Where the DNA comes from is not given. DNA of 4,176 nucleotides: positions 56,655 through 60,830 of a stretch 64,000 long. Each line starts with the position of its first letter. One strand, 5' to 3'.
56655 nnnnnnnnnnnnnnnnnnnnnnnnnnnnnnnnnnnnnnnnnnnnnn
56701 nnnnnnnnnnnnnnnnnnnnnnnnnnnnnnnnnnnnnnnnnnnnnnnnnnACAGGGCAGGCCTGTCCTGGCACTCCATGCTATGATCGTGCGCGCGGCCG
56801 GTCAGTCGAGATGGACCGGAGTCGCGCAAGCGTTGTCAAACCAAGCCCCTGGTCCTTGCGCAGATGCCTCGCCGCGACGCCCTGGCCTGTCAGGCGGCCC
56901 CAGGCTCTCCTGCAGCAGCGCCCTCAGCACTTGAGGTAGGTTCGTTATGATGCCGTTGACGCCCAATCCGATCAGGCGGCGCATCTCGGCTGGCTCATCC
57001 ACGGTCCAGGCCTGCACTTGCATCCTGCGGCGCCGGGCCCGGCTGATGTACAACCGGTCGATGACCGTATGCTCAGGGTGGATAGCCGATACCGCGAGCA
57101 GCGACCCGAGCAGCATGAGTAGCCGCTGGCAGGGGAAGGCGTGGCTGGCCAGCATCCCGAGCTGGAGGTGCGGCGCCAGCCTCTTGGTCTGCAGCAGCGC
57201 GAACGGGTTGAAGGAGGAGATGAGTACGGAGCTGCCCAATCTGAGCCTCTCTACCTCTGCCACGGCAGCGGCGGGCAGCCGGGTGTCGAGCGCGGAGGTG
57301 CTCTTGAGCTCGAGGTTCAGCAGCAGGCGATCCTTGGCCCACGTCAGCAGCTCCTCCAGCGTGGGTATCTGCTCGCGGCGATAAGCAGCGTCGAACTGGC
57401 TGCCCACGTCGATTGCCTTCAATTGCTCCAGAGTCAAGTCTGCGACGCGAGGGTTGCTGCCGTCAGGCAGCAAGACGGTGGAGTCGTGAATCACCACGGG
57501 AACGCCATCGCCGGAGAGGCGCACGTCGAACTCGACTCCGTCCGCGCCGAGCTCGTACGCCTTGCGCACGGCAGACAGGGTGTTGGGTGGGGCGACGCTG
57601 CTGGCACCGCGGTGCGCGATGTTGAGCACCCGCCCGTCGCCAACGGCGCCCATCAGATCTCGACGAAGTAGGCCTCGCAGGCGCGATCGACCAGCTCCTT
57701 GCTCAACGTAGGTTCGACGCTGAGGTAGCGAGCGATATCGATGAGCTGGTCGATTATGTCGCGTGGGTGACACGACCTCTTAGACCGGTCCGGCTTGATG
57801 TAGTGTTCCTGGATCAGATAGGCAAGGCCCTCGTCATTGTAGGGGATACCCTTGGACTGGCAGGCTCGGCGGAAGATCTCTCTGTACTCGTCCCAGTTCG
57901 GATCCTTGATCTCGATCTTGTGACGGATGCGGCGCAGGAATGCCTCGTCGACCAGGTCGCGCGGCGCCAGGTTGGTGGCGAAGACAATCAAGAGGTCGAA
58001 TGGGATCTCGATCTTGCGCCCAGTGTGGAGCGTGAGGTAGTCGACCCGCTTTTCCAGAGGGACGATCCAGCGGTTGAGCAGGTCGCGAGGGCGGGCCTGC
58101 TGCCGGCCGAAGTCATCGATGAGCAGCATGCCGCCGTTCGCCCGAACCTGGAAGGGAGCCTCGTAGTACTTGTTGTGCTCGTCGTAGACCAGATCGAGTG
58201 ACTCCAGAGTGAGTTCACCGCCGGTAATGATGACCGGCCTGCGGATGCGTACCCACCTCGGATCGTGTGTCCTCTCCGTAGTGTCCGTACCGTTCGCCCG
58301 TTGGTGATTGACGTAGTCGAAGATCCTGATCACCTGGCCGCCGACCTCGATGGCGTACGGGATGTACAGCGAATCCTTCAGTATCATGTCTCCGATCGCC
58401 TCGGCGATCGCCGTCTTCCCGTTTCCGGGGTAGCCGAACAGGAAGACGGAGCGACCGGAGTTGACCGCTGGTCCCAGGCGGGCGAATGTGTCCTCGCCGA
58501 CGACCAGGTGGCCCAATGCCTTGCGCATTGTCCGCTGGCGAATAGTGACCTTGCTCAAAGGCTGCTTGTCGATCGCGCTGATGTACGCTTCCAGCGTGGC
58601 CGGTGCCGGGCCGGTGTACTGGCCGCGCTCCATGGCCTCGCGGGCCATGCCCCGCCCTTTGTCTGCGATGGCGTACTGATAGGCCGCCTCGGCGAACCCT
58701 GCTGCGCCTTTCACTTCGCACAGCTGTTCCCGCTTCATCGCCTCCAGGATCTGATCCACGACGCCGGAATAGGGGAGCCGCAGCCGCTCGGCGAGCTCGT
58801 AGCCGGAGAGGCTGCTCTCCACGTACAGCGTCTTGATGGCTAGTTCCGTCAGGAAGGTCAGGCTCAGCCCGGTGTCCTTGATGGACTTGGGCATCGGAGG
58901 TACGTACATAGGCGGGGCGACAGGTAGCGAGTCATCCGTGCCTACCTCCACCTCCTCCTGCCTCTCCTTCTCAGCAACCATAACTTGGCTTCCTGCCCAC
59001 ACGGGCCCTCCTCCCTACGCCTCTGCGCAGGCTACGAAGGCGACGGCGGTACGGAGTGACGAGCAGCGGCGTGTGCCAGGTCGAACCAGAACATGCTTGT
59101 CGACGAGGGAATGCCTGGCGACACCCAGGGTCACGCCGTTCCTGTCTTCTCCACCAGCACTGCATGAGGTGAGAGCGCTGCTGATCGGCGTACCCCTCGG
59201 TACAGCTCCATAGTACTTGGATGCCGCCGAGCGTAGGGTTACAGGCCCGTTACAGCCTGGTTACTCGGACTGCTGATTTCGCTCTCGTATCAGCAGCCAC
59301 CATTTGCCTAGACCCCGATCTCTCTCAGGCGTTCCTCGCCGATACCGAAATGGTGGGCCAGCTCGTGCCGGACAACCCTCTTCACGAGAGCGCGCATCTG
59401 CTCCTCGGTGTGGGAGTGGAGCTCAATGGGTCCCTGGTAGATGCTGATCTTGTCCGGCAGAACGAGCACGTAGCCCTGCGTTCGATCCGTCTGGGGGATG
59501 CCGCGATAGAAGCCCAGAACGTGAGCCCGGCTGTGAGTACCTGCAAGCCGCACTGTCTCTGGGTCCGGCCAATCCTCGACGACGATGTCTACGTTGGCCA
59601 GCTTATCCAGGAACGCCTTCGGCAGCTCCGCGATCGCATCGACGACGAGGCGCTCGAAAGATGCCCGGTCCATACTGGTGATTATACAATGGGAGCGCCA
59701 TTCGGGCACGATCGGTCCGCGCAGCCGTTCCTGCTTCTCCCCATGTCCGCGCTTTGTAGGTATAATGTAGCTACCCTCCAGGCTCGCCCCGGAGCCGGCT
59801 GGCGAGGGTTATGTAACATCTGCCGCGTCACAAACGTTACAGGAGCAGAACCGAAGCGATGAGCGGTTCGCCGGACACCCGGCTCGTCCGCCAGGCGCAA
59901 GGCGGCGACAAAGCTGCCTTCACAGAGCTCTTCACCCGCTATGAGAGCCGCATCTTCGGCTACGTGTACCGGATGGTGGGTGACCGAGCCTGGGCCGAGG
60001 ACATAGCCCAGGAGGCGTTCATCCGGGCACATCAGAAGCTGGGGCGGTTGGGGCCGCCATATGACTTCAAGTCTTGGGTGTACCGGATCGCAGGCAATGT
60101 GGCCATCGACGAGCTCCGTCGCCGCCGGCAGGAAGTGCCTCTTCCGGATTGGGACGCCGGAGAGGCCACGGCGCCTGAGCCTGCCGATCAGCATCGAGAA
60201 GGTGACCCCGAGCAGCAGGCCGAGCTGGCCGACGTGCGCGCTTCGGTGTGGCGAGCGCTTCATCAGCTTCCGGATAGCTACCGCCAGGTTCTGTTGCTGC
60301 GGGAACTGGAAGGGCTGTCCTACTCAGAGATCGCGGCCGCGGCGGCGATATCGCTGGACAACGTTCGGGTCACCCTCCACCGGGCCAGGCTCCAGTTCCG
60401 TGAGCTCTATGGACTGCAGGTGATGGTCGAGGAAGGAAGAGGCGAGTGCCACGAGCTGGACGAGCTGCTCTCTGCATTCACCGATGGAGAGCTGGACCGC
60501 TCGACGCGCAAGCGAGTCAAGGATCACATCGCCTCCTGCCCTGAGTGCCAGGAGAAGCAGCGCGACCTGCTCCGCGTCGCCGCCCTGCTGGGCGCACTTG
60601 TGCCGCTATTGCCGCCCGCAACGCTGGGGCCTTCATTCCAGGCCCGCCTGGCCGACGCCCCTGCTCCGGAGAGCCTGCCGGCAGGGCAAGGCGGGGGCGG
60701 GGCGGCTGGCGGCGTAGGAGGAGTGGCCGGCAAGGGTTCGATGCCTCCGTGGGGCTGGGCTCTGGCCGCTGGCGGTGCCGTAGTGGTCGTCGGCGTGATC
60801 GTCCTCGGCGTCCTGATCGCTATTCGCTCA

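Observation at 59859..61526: Single-polypeptide ECF sigma / ZAS anti-sigma / TM / extracytoplasmic sensor fusion with its own ECF-type promoter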

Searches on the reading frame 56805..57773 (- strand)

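Call 43: search_protein_families(library=pfam, proteins=[window:56805-57773:-], max_evalue=0.001)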
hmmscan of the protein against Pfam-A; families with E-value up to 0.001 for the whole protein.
window:56805-57773:- (323 aa): 2 families
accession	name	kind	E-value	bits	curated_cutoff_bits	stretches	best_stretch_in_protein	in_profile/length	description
PF03009.23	GDPD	-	5.4e-45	154.8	23.6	1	54-280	1-242/244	Glycerophosphoryl diester phosphodiesterase family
PF13653.12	GDPD_2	-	1.1e-08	35.7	27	1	252-278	1-27/30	Glycerophosphoryl diester phosphodiesterase family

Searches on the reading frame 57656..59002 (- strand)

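Call 3: search_protein_families(library=pfam, proteins=[window:57656-59002:-], max_evalue=0.01)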
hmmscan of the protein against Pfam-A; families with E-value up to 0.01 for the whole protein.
window:57656-59002:- (449 aa): 1 family
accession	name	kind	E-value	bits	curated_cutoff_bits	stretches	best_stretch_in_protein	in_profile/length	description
PF00004.35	AAA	-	0.0043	17.9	21.2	0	186-213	1-23/131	ATPase family associated with various cellular activities (AAA)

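Call 4: search_protein_families(library=ncbifam, proteins=[window:57656-59002:-], max_evalue=0.01)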
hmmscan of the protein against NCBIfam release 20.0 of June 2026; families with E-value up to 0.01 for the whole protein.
window:57656-59002:- (449 aa): 5 families
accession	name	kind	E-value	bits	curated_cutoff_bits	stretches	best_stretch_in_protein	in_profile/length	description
NF041006.2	cell_div_CdvC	equivalog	5e-05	22.4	650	0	183-210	134-161/370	cell division protein CdvC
NF042959.1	IteA_antiphage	equivalog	5.1e-05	22.6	510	0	334-383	223-270/367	anti-phage ATPase IteA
NF003069.1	PRK03992.1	subfamily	0.00053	19.2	500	0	167-204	151-186/379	proteasome-activating nucleotidase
TIGR03689.1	pup_AAA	equivalog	0.00064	18.6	504.75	0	182-206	215-239/512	proteasome ATPase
TIGR01242.2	TIGR01242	subfamily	0.0055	15.7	500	0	173-205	140-170/362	proteasome-activating nucleotidase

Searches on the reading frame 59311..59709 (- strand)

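Call 3: search_protein_families(library=pfam, proteins=[window:59311-59709:-], max_evalue=0.01)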
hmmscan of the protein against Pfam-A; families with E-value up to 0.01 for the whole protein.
window:59311-59709:- (133 aa): 1 family
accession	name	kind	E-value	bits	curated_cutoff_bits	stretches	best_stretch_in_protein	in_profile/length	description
PF06262.17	Zincin_1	-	5.6e-26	90.8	22.4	1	37-132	1-96/97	Zincin-like metallopeptidase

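Call 4: search_protein_families(library=ncbifam, proteins=[window:59311-59709:-], max_evalue=0.01)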
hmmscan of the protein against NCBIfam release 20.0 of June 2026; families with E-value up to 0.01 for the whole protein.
window:59311-59709:- (133 aa): 0 families

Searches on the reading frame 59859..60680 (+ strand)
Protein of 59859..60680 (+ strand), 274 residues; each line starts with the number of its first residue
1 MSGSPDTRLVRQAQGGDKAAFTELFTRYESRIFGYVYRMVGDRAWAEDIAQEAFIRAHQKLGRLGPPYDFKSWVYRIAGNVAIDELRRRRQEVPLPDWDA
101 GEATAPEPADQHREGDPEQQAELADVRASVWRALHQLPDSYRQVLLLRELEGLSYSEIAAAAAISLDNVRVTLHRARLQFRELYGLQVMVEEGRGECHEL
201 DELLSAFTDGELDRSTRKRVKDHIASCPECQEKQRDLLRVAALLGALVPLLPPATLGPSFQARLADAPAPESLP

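Call 21: search_solved_structures(query=window:59859-60680:+, max_evalue=0.001, show_alignments=2)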
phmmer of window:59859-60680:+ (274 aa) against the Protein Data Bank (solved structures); distinct sequences matched with E-value up to 0.001: 26.
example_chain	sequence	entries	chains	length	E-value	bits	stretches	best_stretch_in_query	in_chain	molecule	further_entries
6in7_B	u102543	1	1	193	2.7e-28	102.4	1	5-179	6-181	RNA polymerase sigma-H factor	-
8z6g_B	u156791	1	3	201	2.8e-28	102.4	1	5-179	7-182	RNA polymerase sigma factor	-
5wuq_A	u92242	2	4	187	1.1e-23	87.3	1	9-182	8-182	ECF RNA polymerase sigma factor SigW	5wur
1or7_A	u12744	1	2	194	4.5e-23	85.3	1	6-178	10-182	RNA polymerase sigma-E factor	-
6jbq_F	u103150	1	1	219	6.8e-23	84.7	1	6-178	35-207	ECF RNA polymerase sigma-E factor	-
9m9d_F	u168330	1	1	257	1.1e-20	77.5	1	16-184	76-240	ECF RNA polymerase sigma factor SigE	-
9m9e_F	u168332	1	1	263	1.1e-20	77.4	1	16-184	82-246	ECF RNA polymerase sigma factor SigE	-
9m98_F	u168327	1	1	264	1.1e-20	77.4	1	16-184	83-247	ECF RNA polymerase sigma factor SigE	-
6jcy_F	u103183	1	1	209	9.3e-14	54.8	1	30-185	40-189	ECF RNA polymerase sigma factor SigH,ECF RNA polymerase sigma factor SigE,ECF RNA polymera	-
5zx2_F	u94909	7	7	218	1.8e-13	53.8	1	30-185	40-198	ECF RNA polymerase sigma factor SigH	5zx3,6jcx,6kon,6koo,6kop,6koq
7qh5_A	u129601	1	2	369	1.1e-12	51.2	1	5-181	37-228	RNA polymerase sigma factor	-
6dxo_A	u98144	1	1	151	1.5e-11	47.5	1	9-87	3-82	RNA polymerase ECF-subfamily sigma factor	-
2q1z_A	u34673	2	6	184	8.6e-11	45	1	15-176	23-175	RpoE, ECF SigE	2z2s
4nqw_A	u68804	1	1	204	1.7e-10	44.1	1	8-177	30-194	ECF RNA polymerase sigma factor SigK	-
4cxf_A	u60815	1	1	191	2.2e-10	43.7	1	6-182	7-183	RNA POLYMERASE SIGMA FACTOR CNRH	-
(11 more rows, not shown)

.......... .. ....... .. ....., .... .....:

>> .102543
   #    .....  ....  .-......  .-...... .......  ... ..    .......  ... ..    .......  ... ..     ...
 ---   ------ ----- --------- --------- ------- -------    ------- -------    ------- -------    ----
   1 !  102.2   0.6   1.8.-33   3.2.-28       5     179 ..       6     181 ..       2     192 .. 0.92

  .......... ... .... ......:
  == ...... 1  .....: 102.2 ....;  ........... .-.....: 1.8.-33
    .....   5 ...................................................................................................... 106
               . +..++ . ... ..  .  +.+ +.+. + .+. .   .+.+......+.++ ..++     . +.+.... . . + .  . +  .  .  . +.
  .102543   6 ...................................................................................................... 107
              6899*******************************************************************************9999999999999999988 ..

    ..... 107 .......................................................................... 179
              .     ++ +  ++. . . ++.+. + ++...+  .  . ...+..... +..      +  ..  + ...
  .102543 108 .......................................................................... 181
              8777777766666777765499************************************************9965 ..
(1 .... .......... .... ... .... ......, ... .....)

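Call 45: search_protein_representatives(protein=window:59859-60668:+)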
Query: 270 residues. Proteins with E-value up to 0.001 (for the whole library): 203122; up to 1e-10: 47774; up to 1e-30: 213. The best 150 are listed.
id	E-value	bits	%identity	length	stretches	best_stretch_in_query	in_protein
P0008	9.5e-131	451.4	73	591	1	1-270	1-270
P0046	1.4e-124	431.2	73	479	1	6-268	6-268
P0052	1.4e-112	391.9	69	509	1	3-268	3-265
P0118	1.0e-80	287.4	73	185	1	5-178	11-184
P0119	4.5e-70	252.5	51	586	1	3-254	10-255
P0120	3.6e-68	246.3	47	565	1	6-270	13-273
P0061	7.9e-67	241.9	49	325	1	7-255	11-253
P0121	3.8e-65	236.4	47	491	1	3-256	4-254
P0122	6.5e-65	235.6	49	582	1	8-254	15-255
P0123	8.9e-64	231.9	47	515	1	9-255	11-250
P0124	1.5e-62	227.9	47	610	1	9-253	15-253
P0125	6.7e-62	225.7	45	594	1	6-253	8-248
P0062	2.6e-60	220.5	46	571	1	3-255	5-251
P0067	2.8e-60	220.4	46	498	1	9-253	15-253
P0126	8.6e-60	218.8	46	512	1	8-252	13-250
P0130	1.3e-55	205.2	42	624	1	3-261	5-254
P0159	8.6e-46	172.9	41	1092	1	7-268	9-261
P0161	2.1e-45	171.6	40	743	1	6-258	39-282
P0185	7.2e-39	150.2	36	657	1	5-257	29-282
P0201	2.8e-36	141.8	33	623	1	6-265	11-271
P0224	1.3e-34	136.3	32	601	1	6-256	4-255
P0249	4.5e-33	131.2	33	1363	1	5-256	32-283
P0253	8.7e-33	130.3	34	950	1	5-260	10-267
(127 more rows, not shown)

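Call 46: list_cluster_members(proteins=[P0119, P0120, P0130, P0159, P0161, P0185, P0201, P0224, P0249, P0253])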
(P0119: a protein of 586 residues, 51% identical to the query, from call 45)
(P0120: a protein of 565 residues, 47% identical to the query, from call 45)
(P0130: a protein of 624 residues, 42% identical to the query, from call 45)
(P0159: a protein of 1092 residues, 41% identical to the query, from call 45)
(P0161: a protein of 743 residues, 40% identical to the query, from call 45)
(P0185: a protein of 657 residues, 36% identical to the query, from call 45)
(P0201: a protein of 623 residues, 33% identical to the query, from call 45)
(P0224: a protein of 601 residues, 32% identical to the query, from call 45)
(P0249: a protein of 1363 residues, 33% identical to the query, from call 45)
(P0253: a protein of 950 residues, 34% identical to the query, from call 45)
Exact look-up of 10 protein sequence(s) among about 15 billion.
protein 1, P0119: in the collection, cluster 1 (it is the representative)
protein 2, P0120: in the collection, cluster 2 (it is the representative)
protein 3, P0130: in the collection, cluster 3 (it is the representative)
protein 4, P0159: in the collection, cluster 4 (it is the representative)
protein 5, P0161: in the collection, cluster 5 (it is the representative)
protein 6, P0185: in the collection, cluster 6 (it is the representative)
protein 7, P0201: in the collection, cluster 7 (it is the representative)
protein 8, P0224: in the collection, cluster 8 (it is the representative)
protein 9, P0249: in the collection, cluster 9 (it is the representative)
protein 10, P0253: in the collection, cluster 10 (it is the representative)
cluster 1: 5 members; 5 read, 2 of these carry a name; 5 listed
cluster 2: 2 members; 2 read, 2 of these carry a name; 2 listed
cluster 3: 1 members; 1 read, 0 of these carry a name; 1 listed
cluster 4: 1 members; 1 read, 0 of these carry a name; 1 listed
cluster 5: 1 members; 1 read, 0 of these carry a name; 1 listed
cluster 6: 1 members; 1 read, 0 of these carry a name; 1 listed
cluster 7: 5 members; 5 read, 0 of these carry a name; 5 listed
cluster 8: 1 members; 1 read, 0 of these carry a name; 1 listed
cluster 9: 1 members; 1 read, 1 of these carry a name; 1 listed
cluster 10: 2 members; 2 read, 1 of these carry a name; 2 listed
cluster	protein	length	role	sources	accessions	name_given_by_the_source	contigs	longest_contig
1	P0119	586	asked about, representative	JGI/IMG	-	RNA polymerase sigma-70 factor (ECF subfamily)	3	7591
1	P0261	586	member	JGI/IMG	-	RNA polymerase sigma-70 factor (ECF subfamily)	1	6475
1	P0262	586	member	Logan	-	-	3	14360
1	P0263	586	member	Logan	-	-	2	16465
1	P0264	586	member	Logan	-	-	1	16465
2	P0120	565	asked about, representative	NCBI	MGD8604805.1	MAG: sigma-70 family RNA polymerase sigma factor [Anaerolineales bacterium]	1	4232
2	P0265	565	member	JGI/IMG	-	RNA polymerase sigma-70 factor (ECF subfamily)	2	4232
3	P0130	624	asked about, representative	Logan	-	-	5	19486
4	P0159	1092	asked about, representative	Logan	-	-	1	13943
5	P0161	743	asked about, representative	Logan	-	-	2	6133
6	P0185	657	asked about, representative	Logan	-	-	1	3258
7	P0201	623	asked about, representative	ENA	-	-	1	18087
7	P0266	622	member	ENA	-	-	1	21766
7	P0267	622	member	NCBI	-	-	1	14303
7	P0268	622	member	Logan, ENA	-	-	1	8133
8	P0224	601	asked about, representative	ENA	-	-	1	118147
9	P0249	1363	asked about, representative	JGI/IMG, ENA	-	RNA polymerase sigma factor (sigma-70 family)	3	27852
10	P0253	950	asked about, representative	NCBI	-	-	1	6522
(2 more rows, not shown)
